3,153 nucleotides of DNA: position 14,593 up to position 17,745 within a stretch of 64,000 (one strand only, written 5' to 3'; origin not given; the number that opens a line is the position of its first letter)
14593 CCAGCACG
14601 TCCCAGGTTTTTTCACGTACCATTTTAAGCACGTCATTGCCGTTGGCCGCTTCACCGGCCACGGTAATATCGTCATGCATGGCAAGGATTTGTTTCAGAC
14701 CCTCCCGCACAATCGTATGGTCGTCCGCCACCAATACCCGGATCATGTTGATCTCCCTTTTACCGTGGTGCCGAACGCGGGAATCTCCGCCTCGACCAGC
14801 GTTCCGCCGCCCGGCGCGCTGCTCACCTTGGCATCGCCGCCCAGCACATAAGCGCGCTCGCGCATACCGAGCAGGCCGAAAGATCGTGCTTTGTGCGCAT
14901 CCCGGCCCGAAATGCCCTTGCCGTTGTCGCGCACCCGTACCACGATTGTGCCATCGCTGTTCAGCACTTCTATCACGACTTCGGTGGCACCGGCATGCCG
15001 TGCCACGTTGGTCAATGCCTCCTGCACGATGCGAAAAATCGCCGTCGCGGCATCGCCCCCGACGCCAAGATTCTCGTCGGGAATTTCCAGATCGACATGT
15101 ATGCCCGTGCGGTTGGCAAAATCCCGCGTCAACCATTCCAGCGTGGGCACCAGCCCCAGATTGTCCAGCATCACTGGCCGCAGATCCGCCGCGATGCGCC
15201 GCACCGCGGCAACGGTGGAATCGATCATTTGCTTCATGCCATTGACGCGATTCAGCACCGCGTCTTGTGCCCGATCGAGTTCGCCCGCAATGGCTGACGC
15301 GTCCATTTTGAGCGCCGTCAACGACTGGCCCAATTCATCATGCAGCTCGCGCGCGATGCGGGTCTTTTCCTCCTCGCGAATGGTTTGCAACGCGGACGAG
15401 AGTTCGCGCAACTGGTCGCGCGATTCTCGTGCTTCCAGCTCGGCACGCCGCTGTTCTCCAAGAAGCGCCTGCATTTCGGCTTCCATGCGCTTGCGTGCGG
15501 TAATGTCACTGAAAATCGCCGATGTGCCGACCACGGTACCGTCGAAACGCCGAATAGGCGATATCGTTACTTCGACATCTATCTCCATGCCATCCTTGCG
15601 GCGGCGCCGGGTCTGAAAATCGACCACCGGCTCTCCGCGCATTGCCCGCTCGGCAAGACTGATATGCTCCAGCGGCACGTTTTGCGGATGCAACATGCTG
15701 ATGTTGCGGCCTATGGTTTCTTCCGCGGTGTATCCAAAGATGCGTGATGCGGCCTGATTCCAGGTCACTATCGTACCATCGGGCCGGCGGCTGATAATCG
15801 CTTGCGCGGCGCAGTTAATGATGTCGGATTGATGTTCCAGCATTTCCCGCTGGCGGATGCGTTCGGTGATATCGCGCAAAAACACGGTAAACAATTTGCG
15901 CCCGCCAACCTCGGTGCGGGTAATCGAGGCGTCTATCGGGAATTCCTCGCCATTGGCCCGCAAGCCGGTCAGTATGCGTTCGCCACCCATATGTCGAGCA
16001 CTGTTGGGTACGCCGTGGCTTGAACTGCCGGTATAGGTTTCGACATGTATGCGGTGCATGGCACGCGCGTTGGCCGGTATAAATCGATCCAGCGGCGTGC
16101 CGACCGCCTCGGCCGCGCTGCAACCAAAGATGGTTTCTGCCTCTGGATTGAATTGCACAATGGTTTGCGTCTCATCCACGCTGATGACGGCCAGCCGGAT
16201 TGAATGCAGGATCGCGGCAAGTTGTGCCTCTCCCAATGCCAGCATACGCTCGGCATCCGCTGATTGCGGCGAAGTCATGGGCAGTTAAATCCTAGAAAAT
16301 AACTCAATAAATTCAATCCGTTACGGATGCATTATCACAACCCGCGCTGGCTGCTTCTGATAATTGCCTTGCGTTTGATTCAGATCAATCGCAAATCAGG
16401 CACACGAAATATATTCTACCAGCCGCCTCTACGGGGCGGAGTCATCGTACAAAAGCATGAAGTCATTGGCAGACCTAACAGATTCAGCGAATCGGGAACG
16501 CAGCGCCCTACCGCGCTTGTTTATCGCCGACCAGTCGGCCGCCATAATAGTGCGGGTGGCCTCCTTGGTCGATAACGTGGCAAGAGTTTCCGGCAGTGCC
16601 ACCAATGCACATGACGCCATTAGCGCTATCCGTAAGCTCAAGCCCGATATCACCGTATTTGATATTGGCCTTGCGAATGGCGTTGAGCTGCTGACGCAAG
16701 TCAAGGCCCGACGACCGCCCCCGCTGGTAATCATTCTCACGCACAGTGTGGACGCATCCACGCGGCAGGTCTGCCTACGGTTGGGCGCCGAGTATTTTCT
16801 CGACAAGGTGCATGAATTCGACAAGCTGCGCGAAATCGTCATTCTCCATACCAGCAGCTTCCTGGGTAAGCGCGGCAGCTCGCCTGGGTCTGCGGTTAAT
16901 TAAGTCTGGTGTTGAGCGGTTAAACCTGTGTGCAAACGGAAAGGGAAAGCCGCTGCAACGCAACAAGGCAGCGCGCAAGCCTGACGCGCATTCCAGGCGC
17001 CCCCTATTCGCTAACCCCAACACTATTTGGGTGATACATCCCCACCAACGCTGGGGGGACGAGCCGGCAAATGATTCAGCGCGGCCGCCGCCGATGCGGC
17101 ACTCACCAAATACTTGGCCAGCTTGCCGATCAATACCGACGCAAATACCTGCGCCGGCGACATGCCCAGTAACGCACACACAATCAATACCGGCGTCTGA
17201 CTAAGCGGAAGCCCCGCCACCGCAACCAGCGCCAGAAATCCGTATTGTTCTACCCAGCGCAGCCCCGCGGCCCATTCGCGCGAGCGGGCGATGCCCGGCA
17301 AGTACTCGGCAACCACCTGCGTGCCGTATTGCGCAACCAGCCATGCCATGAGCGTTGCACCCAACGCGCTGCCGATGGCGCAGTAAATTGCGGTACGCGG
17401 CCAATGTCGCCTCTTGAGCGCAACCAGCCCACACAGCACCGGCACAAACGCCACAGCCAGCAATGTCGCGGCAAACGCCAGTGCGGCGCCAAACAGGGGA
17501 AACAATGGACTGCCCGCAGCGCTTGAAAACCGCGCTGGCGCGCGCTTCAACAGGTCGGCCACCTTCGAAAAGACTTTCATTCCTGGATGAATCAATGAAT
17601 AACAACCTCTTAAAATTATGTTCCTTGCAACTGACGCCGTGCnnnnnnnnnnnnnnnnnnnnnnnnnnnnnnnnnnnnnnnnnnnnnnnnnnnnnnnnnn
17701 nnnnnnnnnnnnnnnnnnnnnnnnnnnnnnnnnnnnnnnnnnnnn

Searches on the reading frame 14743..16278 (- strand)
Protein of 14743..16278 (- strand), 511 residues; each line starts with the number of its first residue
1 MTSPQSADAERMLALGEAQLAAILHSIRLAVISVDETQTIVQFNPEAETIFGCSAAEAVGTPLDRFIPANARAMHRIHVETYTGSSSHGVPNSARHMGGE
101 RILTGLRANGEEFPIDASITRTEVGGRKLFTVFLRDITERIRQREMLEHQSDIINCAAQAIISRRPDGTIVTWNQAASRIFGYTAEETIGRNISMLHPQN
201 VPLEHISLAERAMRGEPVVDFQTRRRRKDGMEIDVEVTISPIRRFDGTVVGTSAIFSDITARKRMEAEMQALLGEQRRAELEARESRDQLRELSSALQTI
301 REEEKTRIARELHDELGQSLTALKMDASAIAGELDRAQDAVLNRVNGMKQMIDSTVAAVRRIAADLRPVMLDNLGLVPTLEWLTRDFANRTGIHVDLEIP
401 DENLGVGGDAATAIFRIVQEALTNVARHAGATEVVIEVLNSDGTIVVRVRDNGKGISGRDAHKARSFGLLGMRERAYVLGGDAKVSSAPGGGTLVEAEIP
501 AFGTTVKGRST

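Call 46: search_protein_families(library=pfam, proteins=[window:14743-16278:-], max_evalue=0.00001)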
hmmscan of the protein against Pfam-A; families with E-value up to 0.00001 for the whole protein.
window:14743-16278:- (511 aa): 9 families
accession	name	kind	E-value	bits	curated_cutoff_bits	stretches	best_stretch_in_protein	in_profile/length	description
PF13426.13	PAS_9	-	1.8e-28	99.3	27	2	161-261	4-103/103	PAS domain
PF00989.32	PAS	-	8.3e-27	93.9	22.6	2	153-259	6-113/113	PAS fold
PF08448.16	PAS_4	-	7e-22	78.2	23.1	1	166-264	13-110/110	PAS fold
PF07730.19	HisKA_3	-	2.5e-16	60.4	24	1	304-369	1-66/68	Histidine kinase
PF02518.31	HATPase_c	-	5.4e-13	49.8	26.4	1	412-500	4-108/111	Histidine kinase-, DNA gyrase B-, and HSP90-like ATPase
PF08447.18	PAS_3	-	1.1e-11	45.3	25.6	1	170-251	1-84/89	PAS fold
PF13188.13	PAS_8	-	1.4e-11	44.3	21.8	0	152-200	5-54/65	PAS domain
PF13596.12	PAS_10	-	2.4e-09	38.2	22.1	0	20-77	1-57/106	PAS domain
PF24820.1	Diguanyl_cycl_sensor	-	2.7e-07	31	28.1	0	153-243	1-97/109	Diguanylate cyclase-like sensor domain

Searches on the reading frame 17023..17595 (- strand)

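Call 78: search_protein_families(library=pfam, proteins=[window:17023-17595:-], max_evalue=0.001)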
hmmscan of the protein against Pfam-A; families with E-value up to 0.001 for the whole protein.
window:17023-17595:- (190 aa): 2 families
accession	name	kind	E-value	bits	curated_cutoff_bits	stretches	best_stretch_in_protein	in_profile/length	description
PF09335.16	VTT_dom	-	4.5e-08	34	33.9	1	53-166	8-118/123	VTT domain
PF06695.16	Sm_multidrug_ex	-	0.00084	20.4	30.7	0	64-161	15-118/121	Putative small multi-drug export protein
